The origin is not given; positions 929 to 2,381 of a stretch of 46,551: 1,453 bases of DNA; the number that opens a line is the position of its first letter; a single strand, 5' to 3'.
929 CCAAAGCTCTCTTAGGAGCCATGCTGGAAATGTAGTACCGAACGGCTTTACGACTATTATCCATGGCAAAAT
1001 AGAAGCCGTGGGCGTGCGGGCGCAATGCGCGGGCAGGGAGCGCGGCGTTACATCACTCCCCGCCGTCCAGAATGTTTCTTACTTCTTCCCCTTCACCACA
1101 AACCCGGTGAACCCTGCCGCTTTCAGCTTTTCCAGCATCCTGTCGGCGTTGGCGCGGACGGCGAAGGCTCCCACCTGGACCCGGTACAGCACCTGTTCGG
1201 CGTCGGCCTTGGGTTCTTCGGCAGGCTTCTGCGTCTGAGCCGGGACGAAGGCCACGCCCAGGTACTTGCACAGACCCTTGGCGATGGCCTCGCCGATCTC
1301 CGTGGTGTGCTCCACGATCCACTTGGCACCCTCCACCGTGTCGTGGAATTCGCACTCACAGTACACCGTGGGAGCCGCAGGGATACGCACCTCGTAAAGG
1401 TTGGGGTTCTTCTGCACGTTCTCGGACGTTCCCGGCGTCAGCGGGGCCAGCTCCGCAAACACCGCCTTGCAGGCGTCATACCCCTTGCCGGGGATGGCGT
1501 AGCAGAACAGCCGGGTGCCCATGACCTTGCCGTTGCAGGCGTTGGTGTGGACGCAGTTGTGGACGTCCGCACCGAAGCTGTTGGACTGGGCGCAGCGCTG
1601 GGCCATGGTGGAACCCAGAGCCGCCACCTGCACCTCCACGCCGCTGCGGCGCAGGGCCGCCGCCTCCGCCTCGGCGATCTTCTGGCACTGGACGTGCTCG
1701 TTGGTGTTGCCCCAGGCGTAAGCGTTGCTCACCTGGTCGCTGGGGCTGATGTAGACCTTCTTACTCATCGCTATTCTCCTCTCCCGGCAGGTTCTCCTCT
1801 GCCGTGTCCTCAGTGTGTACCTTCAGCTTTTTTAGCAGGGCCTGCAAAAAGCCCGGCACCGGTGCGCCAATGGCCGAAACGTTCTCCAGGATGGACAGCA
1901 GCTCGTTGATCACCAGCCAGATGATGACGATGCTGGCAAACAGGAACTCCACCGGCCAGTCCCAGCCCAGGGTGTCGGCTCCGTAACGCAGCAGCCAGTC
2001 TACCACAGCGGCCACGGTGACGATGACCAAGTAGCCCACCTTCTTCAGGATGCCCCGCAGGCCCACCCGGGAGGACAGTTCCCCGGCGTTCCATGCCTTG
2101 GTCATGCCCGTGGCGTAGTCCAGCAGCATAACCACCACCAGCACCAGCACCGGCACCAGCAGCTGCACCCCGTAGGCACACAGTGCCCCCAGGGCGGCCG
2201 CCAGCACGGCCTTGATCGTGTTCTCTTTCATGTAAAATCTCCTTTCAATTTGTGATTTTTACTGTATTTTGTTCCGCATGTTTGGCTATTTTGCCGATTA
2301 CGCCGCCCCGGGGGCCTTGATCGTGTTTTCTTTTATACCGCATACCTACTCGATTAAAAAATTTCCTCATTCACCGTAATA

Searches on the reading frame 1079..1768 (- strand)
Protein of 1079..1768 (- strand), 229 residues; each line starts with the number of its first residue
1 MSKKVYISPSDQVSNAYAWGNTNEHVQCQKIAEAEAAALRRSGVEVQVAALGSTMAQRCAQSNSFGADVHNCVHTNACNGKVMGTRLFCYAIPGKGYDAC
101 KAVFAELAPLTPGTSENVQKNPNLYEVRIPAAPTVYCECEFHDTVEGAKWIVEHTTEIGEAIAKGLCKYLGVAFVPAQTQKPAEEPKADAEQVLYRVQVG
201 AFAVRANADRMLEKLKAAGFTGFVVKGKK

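Call 24: search_protein_families(library=pfam, proteins=[window:1079-1768:-], max_evalue=0.01)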
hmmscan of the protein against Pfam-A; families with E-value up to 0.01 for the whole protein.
window:1079-1768:- (229 aa): 2 families
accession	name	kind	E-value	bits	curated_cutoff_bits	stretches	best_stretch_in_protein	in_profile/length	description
PF01520.23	Amidase_3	-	2.8e-10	40.9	27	1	18-167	16-173/174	N-acetylmuramoyl-L-alanine amidase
PF05036.18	SPOR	-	4.2e-09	37.1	21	1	193-226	42-76/76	SPOR domain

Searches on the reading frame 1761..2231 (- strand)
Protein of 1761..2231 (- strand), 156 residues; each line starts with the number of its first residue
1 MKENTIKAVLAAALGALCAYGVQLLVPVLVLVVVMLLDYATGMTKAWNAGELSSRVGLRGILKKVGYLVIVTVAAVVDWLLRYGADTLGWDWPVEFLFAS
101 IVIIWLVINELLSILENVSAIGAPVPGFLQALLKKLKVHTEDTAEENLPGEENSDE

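Call 24: search_protein_families(library=pfam, proteins=[window:1761-2231:-], max_evalue=0.01)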
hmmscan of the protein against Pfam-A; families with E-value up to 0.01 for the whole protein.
window:1761-2231:- (156 aa): 1 family
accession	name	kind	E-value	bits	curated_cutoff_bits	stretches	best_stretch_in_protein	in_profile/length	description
PF05105.17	Phage_holin_4_1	-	4.5e-32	111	22.2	1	27-137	13-115/116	Bacteriophage holin family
